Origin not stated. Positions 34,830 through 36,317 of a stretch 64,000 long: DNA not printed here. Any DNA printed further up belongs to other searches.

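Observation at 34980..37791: Chimeric glycerol-3-phosphate dehydrogenase: GlpA-type flavoprotein wired to succinate-dehydrogenase-type FeS and membrane-anchor subunits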

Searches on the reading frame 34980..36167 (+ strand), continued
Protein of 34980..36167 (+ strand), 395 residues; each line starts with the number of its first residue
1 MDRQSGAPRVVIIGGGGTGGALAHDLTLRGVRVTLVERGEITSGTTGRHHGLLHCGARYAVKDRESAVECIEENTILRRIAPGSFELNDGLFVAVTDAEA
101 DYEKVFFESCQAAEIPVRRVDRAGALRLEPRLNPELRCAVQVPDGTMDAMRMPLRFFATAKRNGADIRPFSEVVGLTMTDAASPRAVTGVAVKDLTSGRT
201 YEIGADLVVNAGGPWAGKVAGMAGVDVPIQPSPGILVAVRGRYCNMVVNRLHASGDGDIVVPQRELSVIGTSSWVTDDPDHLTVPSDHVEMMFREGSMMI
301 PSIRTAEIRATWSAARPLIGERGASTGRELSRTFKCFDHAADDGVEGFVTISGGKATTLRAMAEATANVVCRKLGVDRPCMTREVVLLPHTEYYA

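Call 77: predict_structure(alignment_id=A7)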
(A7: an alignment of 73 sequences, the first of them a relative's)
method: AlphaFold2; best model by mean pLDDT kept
length: 688 residues; sequences in the alignment: 73
mean_pLDDT: 72.1   pTM: 0.59
mean pLDDT of the five models: 72.1, 70.8, 70.7, 69.0, 68.5
residues with pLDDT >= 90: 210; 70-90: 216; 50-70: 106; < 50: 156
segments of 3 or more residues with pLDDT < 50: 1-6, 49-51, 327-329, 396-438, 492-501, 554-566, 569-601, 612-614, 628-648, 676-688
pLDDT, mean of each block of 10 residues (from residue 1): 58 91 96 95 60 53 67 81 83 90 89 83 97 96 81 86 95 95 96 93 97 91 85 84 87 68 75 77 85 92 89 68 51 86 95 78 94 95 91 54 34 32 33 40 93 87 90 87 81 42 79 80 93 72 60 41 45 35 33 42 52 52 51 41 40 57 62 48 37
secondary structure, 60 per line:
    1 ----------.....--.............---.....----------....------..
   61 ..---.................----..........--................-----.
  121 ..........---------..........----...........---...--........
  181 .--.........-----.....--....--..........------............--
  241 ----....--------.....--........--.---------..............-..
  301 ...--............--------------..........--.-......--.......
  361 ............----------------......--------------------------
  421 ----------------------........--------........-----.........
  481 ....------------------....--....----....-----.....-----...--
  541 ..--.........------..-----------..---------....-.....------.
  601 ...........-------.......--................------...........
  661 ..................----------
elements in order (helices of 4 or more, strands of 3 or more residues): E11-15 H18-30 E34-38 H49-52 H59-62 H66-82 E87-96 H99-114 E120-123 H124-130 E140-149 H154-164 E168-170 E173-181 E184-192 E198-202 E205-208 H211-220 E227-238 E245-248 E257-261 E264-271 H284-297 H299-303 E306-317 E332-336 H337-341 E346-351 H354-372 H389-394 E443-450 E459-466 H473-484 E503-506 E509-512 E526-530 E536-538 H545-553 H584-587 H589-593 H600-611 H619-625 H628-643 H650-678

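Call 78: list_cluster_members(proteins=[P0143, P0153, P0136, P0139, P0148, P0152, P0235, P0267, P0222, P0242])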
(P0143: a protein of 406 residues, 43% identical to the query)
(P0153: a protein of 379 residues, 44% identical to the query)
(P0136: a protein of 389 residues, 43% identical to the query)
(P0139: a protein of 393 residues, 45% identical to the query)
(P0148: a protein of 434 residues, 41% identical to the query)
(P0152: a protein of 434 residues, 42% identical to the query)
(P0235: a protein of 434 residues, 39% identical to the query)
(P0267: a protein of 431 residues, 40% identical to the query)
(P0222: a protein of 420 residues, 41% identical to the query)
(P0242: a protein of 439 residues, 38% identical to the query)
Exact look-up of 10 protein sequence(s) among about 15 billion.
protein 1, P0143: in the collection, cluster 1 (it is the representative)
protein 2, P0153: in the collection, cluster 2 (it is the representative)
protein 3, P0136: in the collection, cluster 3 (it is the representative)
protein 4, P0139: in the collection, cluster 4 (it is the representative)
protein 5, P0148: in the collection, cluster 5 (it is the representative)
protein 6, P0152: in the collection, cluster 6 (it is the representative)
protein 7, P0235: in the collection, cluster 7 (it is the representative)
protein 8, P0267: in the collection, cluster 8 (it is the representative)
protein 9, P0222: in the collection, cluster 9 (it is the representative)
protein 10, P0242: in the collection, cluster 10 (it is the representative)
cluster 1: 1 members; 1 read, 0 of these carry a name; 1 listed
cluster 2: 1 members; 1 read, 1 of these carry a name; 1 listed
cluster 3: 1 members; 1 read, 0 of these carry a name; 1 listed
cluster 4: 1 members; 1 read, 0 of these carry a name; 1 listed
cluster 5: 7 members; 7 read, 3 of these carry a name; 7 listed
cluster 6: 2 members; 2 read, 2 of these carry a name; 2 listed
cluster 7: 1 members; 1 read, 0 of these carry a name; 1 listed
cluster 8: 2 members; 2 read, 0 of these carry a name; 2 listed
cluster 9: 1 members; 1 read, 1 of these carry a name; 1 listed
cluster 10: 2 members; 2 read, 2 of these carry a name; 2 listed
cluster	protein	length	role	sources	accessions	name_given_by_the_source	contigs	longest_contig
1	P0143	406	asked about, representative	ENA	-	-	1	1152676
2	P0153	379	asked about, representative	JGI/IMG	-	glycerol-3-phosphate dehydrogenase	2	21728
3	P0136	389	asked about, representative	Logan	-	-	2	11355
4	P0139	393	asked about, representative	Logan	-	-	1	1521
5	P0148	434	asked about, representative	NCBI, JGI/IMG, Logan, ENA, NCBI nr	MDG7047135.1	MAG: FAD-dependent oxidoreductase [Nitrososphaerota archaeon] | glycerol-3-phosphate dehydrogenase | FAD-dependent oxidoreductase [Nitrososphaerota archaeon]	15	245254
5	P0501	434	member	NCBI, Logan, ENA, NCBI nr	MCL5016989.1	MAG: FAD-dependent oxidoreductase [Candidatus Parvarchaeota archaeon] | FAD-dependent oxidoreductase [Candidatus Parvarchaeota archaeon]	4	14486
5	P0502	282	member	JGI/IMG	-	glycerol-3-phosphate dehydrogenase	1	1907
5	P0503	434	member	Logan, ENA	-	-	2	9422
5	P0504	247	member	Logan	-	-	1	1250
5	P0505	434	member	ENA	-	-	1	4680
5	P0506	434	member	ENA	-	-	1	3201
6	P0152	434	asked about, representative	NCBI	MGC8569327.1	MAG: FAD-dependent oxidoreductase [Nitrososphaeria archaeon]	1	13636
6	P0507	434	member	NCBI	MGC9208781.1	MAG: FAD-dependent oxidoreductase [Nitrososphaeria archaeon]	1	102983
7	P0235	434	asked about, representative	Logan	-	-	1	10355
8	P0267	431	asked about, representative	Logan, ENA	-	-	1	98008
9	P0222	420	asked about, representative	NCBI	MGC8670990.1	MAG: FAD-dependent oxidoreductase [Thermoprotei archaeon]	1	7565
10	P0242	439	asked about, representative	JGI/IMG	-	glycerol-3-phosphate dehydrogenase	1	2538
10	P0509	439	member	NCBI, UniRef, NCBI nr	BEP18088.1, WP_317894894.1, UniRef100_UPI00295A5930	hypothetical protein PYJP_14400 [Pyrofollis japonicus] | FAD-dependent oxidoreductase n=1 Tax=Pyrofollis japonicus TaxID=3060460 ... | FAD-dependent oxidoreductase [Pyrofollis japonicus]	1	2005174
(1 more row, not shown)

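Call 79: find_encoding_contigs(protein=P0509, flank=5000, max_places=1)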
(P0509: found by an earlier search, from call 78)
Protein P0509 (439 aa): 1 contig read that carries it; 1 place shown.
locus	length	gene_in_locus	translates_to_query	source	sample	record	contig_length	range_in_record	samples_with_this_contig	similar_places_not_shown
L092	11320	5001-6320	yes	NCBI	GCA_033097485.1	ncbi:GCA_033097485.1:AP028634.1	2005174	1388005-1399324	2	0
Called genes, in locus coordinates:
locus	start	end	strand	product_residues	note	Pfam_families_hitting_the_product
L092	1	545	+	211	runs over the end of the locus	PF26556:DUF8183, PF26555:HTH_78 (weak)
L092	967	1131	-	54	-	-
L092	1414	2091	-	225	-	PF03009:GDPD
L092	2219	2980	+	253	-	PF02146:SIR2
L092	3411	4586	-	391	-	PF07690:MFS_1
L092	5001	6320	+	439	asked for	PF00890:FAD_binding_2, PF01266:DAO, PF01494:FAD_binding_3 (weak)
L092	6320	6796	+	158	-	PF06240:COXG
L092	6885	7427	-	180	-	-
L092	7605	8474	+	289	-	PF02080:TrkA_C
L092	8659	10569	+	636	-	PF01855:POR_N, PF02775:TPP_enzyme_C, PF12838:Fer4_7 (weak), PF12797:Fer4_2 (faint), PF13237:Fer4_10, PF14697:Fer4_21 (weak), PF00037:Fer4 (weak), PF12837:Fer4_6 (weak)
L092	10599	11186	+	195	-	PF01558:POR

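Call 80: find_encoding_contigs(protein=P0222, flank=4000, max_places=1)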
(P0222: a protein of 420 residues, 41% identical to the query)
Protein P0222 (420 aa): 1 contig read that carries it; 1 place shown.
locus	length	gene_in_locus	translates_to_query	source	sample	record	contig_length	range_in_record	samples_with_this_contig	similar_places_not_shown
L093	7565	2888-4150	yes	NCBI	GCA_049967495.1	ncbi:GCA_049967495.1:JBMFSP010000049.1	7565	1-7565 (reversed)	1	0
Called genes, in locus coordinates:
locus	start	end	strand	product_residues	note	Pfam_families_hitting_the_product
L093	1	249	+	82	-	?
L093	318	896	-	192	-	PF01384:PHO4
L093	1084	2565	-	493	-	PF00370:FGGY_N, PF02782:FGGY_C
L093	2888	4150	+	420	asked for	PF00890:FAD_binding_2 (faint), PF01266:DAO, PF01494:FAD_binding_3 (faint), PF13450:NAD_binding_8 (weak)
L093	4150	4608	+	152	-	PF06240:COXG, PF10604:Polyketide_cyc2 (weak)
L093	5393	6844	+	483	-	-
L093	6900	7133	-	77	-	-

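Call 81: find_encoding_contigs(protein=P0148, flank=4000, max_places=1)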
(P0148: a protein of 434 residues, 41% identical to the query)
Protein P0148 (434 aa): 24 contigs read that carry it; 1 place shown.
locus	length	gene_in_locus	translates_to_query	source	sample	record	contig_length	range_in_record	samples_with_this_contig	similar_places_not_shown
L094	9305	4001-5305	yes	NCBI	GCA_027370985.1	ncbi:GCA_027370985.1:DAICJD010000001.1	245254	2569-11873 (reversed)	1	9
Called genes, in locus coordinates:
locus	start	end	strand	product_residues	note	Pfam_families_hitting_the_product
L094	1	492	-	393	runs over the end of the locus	PF00149:Metallophos, PF12850:Metallophos_2 (weak)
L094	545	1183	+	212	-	-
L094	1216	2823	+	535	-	PF06418:CTP_synth_N, PF00117:GATase, PF07722:Peptidase_C26 (faint)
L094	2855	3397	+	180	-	PF04434:SWIM (weak)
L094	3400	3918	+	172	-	PF22769:DCD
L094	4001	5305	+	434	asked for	PF01266:DAO, PF01494:FAD_binding_3 (faint), PF07992:Pyr_redox_2 (faint), PF12831:FAD_oxidored (faint), PF13450:NAD_binding_8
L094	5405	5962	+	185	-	PF01227:GTP_cyclohydroI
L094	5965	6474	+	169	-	PF01872:RibD_C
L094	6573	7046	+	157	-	PF11485:STK_08120-like (faint), PF06240:COXG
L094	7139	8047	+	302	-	PF02463:SMC_N (faint), PF00005:ABC_tran, PF13175:AAA_15 (faint), PF13304:AAA_21 (weak)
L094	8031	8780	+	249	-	PF01061:ABC2_membrane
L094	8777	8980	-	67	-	PF07311:Dodecin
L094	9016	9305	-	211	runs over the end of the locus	PF00069:Pkinase (weak)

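Call 82: find_encoding_contigs(protein=P0134, flank=4000, max_places=1)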
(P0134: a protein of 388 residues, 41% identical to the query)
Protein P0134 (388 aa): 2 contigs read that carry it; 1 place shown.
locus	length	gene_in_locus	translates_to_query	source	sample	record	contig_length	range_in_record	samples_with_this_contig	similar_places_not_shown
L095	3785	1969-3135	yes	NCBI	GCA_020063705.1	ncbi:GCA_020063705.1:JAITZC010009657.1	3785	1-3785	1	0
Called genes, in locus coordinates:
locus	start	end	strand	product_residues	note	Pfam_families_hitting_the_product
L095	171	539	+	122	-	-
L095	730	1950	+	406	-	-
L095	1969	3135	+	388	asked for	PF01266:DAO, PF07992:Pyr_redox_2 (faint)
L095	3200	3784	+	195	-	?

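Call 83: find_encoding_contigs(protein=P0136, flank=4000, max_places=1)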
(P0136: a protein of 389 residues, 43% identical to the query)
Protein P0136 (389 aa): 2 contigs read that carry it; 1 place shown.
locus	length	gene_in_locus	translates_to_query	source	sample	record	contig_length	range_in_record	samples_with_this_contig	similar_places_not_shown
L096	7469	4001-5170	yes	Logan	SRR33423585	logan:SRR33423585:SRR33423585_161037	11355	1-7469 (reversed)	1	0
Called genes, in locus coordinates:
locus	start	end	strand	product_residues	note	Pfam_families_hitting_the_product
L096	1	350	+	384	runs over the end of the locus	PF13433:Peripla_BP_5, PF13458:Peripla_BP_6, PF01094:ANF_receptor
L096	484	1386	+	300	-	PF02653:BPD_transp_2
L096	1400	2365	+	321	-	PF02653:BPD_transp_2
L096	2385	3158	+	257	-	PF00005:ABC_tran, PF13304:AAA_21 (faint), PF12399:BCA_ABC_TP_C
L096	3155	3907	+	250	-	PF00005:ABC_tran, PF13304:AAA_21 (faint)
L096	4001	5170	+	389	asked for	PF01266:DAO, PF13450:NAD_binding_8 (weak)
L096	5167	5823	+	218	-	PF13085:Fer2_3, PF13187:Fer4_9 (faint), PF13534:Fer4_17 (faint), PF12838:Fer4_7 (faint), PF13237:Fer4_10, PF13183:Fer4_8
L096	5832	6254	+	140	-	PF02300:Fumarate_red_C, PF01127:Sdh_cyt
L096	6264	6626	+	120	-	PF01127:Sdh_cyt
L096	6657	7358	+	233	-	-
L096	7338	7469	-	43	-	?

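Call 86: find_encoding_contigs(protein=P0143, flank=4000, max_places=1)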
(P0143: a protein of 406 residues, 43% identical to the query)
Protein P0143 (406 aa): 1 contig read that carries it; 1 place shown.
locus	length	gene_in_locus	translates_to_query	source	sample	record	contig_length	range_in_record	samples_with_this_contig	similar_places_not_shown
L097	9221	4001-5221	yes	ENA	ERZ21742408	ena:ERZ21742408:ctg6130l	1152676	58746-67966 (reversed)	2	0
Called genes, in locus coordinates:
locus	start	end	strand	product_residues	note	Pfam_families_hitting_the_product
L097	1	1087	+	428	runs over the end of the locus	-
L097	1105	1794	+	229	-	PF00702:Hydrolase, PF12710:HAD (weak), PF13419:HAD_2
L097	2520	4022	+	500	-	PF00370:FGGY_N, PF02782:FGGY_C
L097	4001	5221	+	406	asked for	PF00890:FAD_binding_2 (faint), PF01266:DAO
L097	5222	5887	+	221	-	PF13085:Fer2_3, PF13187:Fer4_9 (faint), PF13534:Fer4_17 (faint), PF12838:Fer4_7 (faint), PF13183:Fer4_8, PF13237:Fer4_10 (weak)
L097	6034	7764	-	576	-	PF00672:HAMP (weak), PF00211:Guanylate_cyc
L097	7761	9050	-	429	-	-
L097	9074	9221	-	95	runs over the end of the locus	PF12796:Ank_2 (weak), PF13857:Ank_5 (faint), PF00023:Ank (faint), PF13606:Ank_3 (faint)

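Call 87: find_encoding_contigs(protein=P0153, flank=4000, max_places=1)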
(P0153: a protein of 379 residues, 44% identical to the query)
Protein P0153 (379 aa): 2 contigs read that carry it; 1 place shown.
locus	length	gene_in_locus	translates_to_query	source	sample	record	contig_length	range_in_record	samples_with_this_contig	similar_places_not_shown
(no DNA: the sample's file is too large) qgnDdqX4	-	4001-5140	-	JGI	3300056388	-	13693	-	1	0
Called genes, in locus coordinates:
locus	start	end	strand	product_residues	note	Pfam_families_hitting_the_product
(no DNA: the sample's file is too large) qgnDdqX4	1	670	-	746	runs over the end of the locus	PF01315:Ald_Xan_dh_C, PF02738:MoCoBD_1, PF20256:MoCoBD_2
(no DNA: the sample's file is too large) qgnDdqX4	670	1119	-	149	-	PF00383:dCMP_cyt_deam_1, PF14437:MafB19-deam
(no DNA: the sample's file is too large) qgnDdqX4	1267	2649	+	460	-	-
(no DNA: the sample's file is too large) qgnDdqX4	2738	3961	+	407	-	-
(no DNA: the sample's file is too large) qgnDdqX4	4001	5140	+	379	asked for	PF00890:FAD_binding_2, PF01266:DAO, PF13450:NAD_binding_8 (weak)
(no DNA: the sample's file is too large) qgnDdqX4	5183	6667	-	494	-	-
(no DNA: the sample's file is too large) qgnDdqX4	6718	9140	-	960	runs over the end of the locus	?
